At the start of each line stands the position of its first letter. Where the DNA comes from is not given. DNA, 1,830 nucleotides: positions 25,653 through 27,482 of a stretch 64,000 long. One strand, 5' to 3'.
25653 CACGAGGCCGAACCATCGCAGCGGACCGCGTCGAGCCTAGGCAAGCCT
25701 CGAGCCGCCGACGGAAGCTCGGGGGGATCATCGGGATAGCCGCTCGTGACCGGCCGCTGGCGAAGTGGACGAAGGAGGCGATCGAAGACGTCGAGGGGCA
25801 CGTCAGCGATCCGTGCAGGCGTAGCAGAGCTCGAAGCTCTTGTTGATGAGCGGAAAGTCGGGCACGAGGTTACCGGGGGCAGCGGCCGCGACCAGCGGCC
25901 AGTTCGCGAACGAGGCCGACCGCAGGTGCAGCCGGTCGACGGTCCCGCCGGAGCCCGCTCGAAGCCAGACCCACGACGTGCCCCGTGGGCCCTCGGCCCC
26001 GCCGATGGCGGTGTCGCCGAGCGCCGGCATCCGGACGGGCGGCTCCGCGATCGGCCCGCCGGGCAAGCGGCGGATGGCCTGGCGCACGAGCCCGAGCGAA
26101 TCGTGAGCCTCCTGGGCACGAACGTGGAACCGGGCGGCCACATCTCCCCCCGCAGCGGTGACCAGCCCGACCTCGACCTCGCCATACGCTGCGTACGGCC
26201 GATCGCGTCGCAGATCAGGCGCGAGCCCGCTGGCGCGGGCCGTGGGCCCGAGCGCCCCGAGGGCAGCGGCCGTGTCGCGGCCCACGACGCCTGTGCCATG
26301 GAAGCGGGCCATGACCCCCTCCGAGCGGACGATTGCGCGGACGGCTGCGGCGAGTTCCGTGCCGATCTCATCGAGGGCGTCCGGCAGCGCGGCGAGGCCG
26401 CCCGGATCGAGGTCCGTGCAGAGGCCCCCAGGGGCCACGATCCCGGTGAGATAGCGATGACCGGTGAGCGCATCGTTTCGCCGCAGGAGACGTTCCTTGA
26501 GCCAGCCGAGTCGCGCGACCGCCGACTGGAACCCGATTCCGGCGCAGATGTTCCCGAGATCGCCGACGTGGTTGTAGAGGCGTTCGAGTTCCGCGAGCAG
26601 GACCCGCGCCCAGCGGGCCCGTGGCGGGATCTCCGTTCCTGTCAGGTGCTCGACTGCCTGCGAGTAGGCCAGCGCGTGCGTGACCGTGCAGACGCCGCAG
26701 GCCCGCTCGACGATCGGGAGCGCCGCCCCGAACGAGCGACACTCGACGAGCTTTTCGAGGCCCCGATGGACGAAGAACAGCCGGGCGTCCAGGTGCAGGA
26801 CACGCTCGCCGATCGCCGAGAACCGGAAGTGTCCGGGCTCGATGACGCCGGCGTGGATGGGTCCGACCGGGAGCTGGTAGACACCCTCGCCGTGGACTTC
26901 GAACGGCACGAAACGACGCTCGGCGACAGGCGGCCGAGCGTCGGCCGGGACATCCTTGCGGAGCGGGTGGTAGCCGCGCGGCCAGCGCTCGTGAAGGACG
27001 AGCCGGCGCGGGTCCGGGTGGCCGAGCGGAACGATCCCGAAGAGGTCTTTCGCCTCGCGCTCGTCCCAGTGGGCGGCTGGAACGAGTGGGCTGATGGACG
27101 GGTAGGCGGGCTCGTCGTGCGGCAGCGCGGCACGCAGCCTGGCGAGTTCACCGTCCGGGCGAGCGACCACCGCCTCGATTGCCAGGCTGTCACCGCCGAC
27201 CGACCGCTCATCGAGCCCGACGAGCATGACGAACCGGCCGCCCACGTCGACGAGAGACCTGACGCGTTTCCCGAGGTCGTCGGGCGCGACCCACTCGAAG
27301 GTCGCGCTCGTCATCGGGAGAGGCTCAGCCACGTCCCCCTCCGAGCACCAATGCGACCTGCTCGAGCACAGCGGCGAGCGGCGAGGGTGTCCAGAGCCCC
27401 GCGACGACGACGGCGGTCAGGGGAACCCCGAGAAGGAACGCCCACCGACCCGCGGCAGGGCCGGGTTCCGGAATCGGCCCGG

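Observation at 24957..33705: Seven-gene Group-4 [NiFe]-hydrogenase operon with a divergent Cys-less ArsR regulator (Rv0081-Rv0087-like locus)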

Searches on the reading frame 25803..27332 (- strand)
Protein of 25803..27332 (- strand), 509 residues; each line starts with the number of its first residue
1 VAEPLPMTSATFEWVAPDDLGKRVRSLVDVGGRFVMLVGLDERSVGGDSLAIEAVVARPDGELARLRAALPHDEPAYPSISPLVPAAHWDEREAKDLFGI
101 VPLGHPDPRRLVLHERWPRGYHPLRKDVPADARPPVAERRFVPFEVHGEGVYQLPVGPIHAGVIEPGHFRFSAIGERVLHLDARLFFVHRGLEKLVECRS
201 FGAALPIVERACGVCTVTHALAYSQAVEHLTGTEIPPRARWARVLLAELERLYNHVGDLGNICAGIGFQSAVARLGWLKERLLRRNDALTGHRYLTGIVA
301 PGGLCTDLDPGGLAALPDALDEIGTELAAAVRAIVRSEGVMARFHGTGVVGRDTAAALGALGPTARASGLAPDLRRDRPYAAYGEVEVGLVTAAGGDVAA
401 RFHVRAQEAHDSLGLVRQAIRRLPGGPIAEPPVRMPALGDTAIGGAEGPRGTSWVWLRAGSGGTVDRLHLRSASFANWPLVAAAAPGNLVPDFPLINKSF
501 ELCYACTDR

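Call 5: search_protein_families(library=pfam, proteins=[window:25803-27332:-], max_evalue=0.01)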
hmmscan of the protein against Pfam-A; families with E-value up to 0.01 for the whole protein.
window:25803-27332:- (509 aa): 3 families
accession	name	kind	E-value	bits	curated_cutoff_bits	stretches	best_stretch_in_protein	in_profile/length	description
PF00346.24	Complex1_49kDa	-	1.4e-39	136.2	24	2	278-430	14-166/271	Respiratory-chain NADH dehydrogenase, 49 Kd subunit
PF00329.25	Complex1_30kDa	-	3.2e-23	83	22.5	1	14-132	2-122/124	Respiratory-chain NADH dehydrogenase, 30 Kd subunit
PF00374.24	NiFeSe_Hases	-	3e-12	46.7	25.8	1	190-256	1-67/508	Nickel-dependent hydrogenase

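Call 6: search_protein_families(library=ncbifam, proteins=[window:25803-27332:-], max_evalue=0.001)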
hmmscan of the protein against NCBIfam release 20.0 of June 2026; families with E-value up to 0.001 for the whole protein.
window:25803-27332:- (509 aa): 27 families (the best 25 are shown)
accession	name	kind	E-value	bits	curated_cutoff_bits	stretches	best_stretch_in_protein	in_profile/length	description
NF004739.1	PRK06075.1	equivalog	1.9e-61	208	360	1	153-430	2-279/384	NADH-quinone oxidoreductase subunit D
NF009808.0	PRK13292.1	equivalog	1.6e-60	204.8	1156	1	64-427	311-683/791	NADH-quinone oxidoreductase subunit B/C/D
TIGR01962.1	NuoD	equivalog_domain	8.3e-49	166.5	459.35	1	173-430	24-281/386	NADH dehydrogenase (quinone) subunit D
NF008728.0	PRK11742.1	equivalog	2.8e-47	161.4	840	2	154-436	217-500/598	NADH-quinone oxidoreductase subunit C/D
NF040602.1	F420_dehyd_FpoD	exception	1.4e-45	156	600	1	156-509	12-372/372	F420H2 dehydrogenase subunit FpoD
NF008974.0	PRK12322.1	equivalog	7.3e-42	143.6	522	1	154-492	9-349/366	NADH-quinone oxidoreductase subunit D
NF005649.0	PRK07415.1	equivalog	3.3e-34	118.6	583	1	171-429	30-289/394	NAD(P)H-quinone oxidoreductase subunit H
TIGR01961.1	NuoC_fam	subfamily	1.2e-13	51.7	122.45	1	64-130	57-120/122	NADH (or F420H2) dehydrogenase, subunit C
NF009141.0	PRK12494.1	equivalog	5.7e-12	45.8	175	1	64-127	101-162/175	NAD(P)H-quinone oxidoreductase subunit J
NF005856.0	PRK07785.1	equivalog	4.1e-11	43.2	224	1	65-129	161-223/246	NADH-quinone oxidoreductase subunit C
NF004737.0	PRK06074.2-4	equivalog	6.9e-11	42.3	144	1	73-128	71-124/150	NADH-quinone oxidoreductase subunit C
TIGR03295.1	frhA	equivalog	1.7e-10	40.5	392.5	1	190-255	41-106/412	coenzyme F420 hydrogenase subunit alpha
NF005832.0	PRK07735.1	equivalog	2.2e-10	40.4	431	1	70-127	367-422/430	NADH-quinone oxidoreductase subunit C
NF004733.0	PRK06074.1-5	equivalog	9.6e-10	38.4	225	1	65-130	87-151/203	NADH-quinone oxidoreductase subunit C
NF033181.1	NiFeSe_hydrog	equivalog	2e-09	36.9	600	1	187-256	35-104/507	nickel-dependent hydrogenase large subunit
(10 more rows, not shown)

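Call 8: find_homologous_proteins(query=window:25803-27332:-, max_evalue=1e-10)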
Query window:25803-27332:- (509 aa): 7393 proteins with E <= 1e-10 among 8000 candidates; the best 120 are listed.
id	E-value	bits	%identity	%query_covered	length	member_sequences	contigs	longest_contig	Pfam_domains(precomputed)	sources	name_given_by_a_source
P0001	0.0e+0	1137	100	99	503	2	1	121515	PF00374.25,PF00329.26,PF00346.25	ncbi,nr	ncbi:MAG: NADH-quinone oxidoreductase subunit C [Chloroflexi bacterium]|nr:NADH-quinone oxidoreducta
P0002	8.3e-274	927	83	98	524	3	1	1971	PF00374.25,PF00329.26,PF00346.25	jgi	jgi:Ni,Fe-hydrogenase III large subunit/Ni,Fe-hydrogenase III component G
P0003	9.4e-273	924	80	100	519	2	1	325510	PF00374.25,PF00329.26,PF00346.25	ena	-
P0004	1.7e-271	920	82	98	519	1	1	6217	PF00374.25,PF00329.26,PF00346.25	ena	-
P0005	2.0e-271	919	81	98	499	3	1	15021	PF00374.25,PF00329.26,PF00346.25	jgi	jgi:Ni,Fe-hydrogenase III large subunit/Ni,Fe-hydrogenase III component G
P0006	5.3e-271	918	83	98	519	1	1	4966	PF00374.25,PF00329.26,PF00346.25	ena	-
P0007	1.3e-270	917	83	98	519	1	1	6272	PF00374.25,PF00329.26,PF00346.25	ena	-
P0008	1.6e-270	916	82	98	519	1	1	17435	PF00374.25,PF00329.26,PF00346.25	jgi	jgi:Ni,Fe-hydrogenase III large subunit/Ni,Fe-hydrogenase III component G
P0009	5.1e-270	915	82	98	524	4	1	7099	PF00374.25,PF00329.26,PF00346.25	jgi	-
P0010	5.2e-270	915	80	100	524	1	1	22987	PF00374.25,PF00329.26,PF00346.25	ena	-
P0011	5.4e-270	915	82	98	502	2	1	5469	PF00374.25,PF00329.26,PF00346.25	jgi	jgi:Ni,Fe-hydrogenase III large subunit/Ni,Fe-hydrogenase III component G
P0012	7.6e-270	914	82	98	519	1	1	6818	PF00374.25,PF00329.26,PF00346.25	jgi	jgi:formate hydrogenlyase subunit 5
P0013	7.8e-270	914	82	98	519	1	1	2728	PF00374.25,PF00329.26,PF00346.25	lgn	-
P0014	8.0e-270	914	83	98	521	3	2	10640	PF00374.25,PF00329.26,PF00346.25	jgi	jgi:Ni,Fe-hydrogenase III large subunit/Ni,Fe-hydrogenase III component G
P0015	8.6e-269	911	82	99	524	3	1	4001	PF00374.25,PF00329.26,PF00346.25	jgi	jgi:Ni,Fe-hydrogenase III large subunit/Ni,Fe-hydrogenase III component G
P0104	9.2e-249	845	76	97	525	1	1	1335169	PF00374.25,PF00329.26,PF00346.25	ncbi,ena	-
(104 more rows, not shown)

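Call 9: search_solved_structures(query=window:25803-27332:-, max_evalue=0.00001, show_alignments=2)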
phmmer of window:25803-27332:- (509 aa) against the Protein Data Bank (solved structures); distinct sequences matched with E-value up to 0.00001: 121 (the best 60 are shown).
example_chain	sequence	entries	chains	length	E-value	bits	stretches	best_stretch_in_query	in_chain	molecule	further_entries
7z0s_E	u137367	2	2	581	4.8e-87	296.1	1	67-509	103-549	Formate hydrogenlyase subunit 5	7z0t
6cfw_L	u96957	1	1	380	8.1e-47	163.3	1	153-509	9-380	Membrane-bound hydrogenase subunit alpha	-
7q5y_B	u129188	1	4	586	5.8e-46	160.5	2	154-428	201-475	NADH-quinone oxidoreductase subunit C/D 2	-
7awt_D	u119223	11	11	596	7.8e-39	137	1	65-436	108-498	NADH-quinone oxidoreductase subunit C/D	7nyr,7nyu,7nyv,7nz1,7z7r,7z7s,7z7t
9taj_C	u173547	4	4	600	8.1e-39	136.9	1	65-436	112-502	NADH-quinone oxidoreductase subunit C/D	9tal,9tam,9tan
7p61_C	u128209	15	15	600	1.5e-38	136.1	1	65-436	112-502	NADH-quinone oxidoreductase subunit C/D | NADH-quinone oxidoreductase subunit CD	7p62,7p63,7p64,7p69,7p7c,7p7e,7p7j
7zm7_C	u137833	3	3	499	3.2e-33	118.4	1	152-430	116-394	NADH-ubiquinone oxidoreductase 49 kDa subunit-like protein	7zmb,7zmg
7wfg_H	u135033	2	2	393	3.5e-33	118.3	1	150-428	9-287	NAD(P)H-quinone oxidoreductase subunit H, chloroplastic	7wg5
2fug_4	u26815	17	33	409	5.1e-33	117.8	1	127-433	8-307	NADH-quinone oxidoreductase chain 4 | NADH-QUINONE OXIDOREDUCTASE SUBUNIT 4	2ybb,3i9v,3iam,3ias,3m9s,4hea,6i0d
6hum_H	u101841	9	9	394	5.3e-32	114.4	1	156-429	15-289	NAD(P)H-quinone oxidoreductase subunit H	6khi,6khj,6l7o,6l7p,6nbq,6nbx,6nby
9iho_D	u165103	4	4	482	1.8e-31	112.7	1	156-430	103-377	NUCM (49 kDa) subunit of mitochondrial NADH:ubiquinone oxidoreductase (Complex I)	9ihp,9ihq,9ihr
8e9g_D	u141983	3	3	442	3.7e-31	111.6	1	157-439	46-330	NADH-quinone oxidoreductase subunit D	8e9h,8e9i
8ba0_D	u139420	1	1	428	6.5e-31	110.8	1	156-431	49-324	Complex I-49kD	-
7eu3_H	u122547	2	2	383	6.5e-31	110.8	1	168-434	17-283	NAD(P)H-quinone oxidoreductase subunit H, chloroplastic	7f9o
8b9z_D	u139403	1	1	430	6.5e-31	110.8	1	156-431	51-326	Complex I-49kD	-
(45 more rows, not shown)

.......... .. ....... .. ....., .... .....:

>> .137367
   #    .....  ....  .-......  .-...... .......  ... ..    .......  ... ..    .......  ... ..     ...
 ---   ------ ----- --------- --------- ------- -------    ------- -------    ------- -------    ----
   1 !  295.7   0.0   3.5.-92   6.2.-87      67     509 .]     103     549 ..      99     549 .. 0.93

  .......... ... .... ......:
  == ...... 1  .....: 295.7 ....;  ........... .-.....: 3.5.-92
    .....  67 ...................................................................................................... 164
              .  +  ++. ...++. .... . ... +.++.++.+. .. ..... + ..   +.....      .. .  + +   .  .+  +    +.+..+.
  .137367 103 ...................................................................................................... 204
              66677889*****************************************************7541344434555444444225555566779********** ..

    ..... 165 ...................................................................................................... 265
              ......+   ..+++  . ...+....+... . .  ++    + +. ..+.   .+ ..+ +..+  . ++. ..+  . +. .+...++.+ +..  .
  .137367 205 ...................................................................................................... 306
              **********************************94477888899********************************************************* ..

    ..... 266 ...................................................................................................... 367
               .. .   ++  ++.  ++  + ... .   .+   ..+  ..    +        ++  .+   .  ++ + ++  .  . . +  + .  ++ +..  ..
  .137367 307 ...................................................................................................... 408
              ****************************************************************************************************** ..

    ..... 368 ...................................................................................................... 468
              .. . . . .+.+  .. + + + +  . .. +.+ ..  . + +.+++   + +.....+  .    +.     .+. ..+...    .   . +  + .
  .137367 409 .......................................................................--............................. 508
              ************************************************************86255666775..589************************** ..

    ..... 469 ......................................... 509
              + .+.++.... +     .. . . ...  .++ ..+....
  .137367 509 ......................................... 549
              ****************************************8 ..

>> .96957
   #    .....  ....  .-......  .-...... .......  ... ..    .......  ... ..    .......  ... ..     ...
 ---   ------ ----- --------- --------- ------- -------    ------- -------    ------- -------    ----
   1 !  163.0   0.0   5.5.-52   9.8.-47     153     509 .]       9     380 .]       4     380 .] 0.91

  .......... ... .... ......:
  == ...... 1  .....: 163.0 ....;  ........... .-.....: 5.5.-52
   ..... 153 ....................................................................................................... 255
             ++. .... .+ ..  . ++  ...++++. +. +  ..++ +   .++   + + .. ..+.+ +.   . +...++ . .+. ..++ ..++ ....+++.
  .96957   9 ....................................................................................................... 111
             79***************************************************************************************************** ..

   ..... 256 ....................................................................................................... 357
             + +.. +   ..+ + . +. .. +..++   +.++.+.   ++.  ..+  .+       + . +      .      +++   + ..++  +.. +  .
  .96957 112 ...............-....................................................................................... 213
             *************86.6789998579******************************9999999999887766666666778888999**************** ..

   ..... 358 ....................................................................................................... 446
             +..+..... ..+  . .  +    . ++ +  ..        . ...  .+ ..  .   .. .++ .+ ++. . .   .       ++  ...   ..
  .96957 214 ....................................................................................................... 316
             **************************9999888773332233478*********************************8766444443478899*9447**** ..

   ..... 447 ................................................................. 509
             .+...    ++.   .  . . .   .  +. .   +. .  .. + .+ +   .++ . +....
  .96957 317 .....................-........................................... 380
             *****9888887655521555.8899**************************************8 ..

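Call 15: find_encoding_contigs(protein=P0001, flank=10000, max_places=3)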
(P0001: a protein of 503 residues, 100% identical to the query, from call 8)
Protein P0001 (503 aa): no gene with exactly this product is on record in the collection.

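Call 16: find_encoding_contigs(protein=P0003, flank=10000, max_places=2)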
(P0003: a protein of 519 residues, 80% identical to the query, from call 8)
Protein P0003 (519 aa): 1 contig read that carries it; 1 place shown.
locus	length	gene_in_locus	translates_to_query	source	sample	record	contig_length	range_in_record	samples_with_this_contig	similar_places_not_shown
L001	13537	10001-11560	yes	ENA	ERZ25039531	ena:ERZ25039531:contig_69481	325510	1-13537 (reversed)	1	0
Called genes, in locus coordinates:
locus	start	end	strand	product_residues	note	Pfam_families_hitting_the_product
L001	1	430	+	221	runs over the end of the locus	-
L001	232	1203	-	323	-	PF08240:ADH_N, PF00107:ADH_zinc_N, PF13602:ADH_zinc_N_2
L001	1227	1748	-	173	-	PF00107:ADH_zinc_N, PF13602:ADH_zinc_N_2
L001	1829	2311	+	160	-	-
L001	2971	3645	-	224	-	-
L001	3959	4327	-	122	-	PF01022:HTH_5, PF12802:MarR_2 (weak), PF12840:HTH_20, PF09339:HTH_IclR (faint), PF01978:TrmB (weak)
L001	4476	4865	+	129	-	-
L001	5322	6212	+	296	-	PF00361:Proton_antipo_M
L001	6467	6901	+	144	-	-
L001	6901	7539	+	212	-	PF00146:NADHdh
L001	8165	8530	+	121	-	-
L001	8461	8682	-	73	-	-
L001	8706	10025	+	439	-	PF00361:Proton_antipo_M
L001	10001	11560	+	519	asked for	PF00329:Complex1_30kDa, PF00374:NiFeSe_Hases, PF00346:Complex1_49kDa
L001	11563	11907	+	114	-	PF13237:Fer4_10 (weak), PF12837:Fer4_6 (faint), PF12838:Fer4_7 (weak), PF13187:Fer4_9 (weak), PF13484:Fer4_16 (faint), PF00037:Fer4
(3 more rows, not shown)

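Call 17: find_encoding_contigs(protein=P0104, flank=10000, max_places=2)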
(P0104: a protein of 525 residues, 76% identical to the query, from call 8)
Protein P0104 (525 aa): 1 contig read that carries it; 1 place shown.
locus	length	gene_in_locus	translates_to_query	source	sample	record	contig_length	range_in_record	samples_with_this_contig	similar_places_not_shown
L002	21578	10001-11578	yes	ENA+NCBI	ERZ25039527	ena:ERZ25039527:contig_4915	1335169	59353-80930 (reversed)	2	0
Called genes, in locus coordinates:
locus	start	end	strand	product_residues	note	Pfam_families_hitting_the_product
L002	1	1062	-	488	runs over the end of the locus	PF11028:TMEM260_N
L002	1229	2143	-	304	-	PF02645:DegV, PF13684:FakA-like_C (weak)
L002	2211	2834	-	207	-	-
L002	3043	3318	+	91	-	-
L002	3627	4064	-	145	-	-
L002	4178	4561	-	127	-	PF01022:HTH_5, PF12802:MarR_2 (weak), PF12840:HTH_20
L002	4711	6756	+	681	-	PF00361:Proton_antipo_M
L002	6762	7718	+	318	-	PF00146:NADHdh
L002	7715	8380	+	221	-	PF00420:Oxidored_q2 (weak)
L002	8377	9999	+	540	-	PF00361:Proton_antipo_M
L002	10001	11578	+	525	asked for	PF00329:Complex1_30kDa, PF00374:NiFeSe_Hases, PF00346:Complex1_49kDa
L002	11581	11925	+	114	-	PF13187:Fer4_9 (faint), PF12837:Fer4_6 (faint), PF13237:Fer4_10 (weak), PF12838:Fer4_7, PF13484:Fer4_16 (faint), PF00037:Fer4 (weak)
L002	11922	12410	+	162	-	PF01058:Oxidored_q6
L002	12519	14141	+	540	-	PF00270:DEAD, PF04851:ResIII, PF13604:AAA_30 (weak), PF00176:SNF2-rel_dom (weak)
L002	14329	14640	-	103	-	-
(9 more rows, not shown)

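Call 29: search_protein_representatives(protein=window:25803-27332:-)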
Query: 509 residues. Proteins with E-value up to 0.001 (for the whole library): 11107; up to 1e-10: 4320; up to 1e-30: 1084. The best 150 are listed.
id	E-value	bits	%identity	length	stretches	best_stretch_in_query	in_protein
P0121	8.0e-174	595.7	59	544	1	17-509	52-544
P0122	1.6e-161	555.0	70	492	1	14-379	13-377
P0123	2.5e-154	531.3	51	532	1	13-509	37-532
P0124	1.7e-152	525.2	67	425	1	15-421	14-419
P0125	2.3e-147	508.3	82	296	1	9-290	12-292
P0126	3.7e-142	491.2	46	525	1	22-509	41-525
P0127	8.2e-141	486.7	48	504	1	4-509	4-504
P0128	1.6e-133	462.6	50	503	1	15-509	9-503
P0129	7.7e-132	457.1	54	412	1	97-509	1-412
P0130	6.8e-127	440.8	44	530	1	40-508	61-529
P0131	1.4e-125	436.5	46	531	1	36-509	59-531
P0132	5.1e-125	434.6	48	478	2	146-509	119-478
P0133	1.8e-123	429.5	46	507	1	16-509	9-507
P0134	3.5e-121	421.9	47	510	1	25-509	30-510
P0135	3.2e-119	415.5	46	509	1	36-509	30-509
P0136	3.3e-117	408.8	46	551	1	17-509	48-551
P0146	1.6e-108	380.2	43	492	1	32-509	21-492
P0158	1.0e-97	344.5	41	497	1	67-509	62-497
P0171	3.2e-92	326.4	37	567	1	31-509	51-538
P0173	2.1e-91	323.7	42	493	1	15-509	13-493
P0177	1.0e-90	321.4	45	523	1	21-508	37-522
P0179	4.8e-90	319.2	38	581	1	30-509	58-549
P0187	2.7e-88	313.4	41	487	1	75-509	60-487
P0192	1.7e-87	310.8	44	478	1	23-509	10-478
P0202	8.3e-84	298.6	41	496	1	19-508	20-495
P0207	2.8e-81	290.3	42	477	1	46-509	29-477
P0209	2.1e-80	287.4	42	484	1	9-508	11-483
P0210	3.7e-80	286.6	44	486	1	75-509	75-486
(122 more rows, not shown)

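Call 30: list_cluster_members(proteins=[P0121, P0123, P0126, P0127, P0128, P0130, P0133, P0135, P0146, P0136])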
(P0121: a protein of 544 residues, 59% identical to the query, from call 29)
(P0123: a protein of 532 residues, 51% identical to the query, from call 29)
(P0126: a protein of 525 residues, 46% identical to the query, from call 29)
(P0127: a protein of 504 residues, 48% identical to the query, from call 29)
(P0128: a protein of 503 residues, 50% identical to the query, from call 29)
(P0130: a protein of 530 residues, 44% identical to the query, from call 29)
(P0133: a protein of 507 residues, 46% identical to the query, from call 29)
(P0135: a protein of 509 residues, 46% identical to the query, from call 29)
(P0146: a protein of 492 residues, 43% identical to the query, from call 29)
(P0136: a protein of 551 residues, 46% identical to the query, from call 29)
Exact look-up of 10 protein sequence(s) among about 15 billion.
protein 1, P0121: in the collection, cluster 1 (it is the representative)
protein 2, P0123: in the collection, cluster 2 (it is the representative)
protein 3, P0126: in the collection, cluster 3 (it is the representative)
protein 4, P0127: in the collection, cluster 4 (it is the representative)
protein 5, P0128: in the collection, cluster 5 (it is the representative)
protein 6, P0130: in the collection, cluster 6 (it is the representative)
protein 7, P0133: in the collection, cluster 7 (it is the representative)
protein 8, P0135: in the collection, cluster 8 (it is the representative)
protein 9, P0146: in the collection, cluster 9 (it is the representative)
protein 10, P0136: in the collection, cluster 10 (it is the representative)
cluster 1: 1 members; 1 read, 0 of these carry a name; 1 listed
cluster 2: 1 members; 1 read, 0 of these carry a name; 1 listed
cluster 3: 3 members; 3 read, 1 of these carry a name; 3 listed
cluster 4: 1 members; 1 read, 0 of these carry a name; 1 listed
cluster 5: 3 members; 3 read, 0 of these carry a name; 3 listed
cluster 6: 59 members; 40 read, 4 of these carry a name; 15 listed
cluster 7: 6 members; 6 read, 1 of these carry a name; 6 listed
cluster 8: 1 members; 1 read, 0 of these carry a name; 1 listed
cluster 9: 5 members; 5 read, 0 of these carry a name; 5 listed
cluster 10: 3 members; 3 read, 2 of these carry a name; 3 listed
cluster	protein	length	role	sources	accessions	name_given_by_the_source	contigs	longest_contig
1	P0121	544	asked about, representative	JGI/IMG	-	-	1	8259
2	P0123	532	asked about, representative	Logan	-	-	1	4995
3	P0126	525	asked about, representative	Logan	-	-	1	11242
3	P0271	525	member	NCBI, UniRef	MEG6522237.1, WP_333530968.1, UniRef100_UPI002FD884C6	hydrogenase large subunit [Desulfotomaculum sp. 1211_IL3151] | hydrogenase large subunit n=1 Tax=Desulfotomaculum sp. 1211_IL3151 TaxID=3084055 ...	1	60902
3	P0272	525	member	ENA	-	-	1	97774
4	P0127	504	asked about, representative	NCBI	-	-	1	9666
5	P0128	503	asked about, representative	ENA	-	-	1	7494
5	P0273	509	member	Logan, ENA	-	-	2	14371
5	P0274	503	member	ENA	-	-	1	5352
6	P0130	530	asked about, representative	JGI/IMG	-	-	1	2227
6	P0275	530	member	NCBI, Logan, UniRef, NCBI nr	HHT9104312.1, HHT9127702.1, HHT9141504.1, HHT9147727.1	MAG TPA: hydrogenase large subunit [Candidatus Wujingus californicus] | hydrogenase large subunit n=2 Tax=Candidatus Wujingus californicus TaxID=3367618 ... | NADH-quinone oxidoreductase subunit C [Planctomycetota bacterium]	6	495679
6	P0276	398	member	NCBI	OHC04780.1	MAG: NADH dehydrogenase, partial [Planctomycetes bacterium RIFCSPHIGHO2_12_39_6]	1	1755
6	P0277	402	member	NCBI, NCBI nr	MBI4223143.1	MAG: nickel-dependent hydrogenase large subunit, partial [Planctomycetes bacterium] | nickel-dependent hydrogenase large subunit [Planctomycetota bacterium]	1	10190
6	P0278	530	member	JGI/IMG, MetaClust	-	\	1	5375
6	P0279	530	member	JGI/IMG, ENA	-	-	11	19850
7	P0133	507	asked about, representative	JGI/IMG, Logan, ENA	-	-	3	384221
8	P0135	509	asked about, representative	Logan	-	-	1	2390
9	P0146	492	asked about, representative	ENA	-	-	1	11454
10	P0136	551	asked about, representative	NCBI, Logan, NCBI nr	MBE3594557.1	MAG: NADH-quinone oxidoreductase subunit C [Candidatus Carbobacillus altaicus] | NADH-quinone oxidoreductase subunit C [Candidatus Carbobacillus altaicus]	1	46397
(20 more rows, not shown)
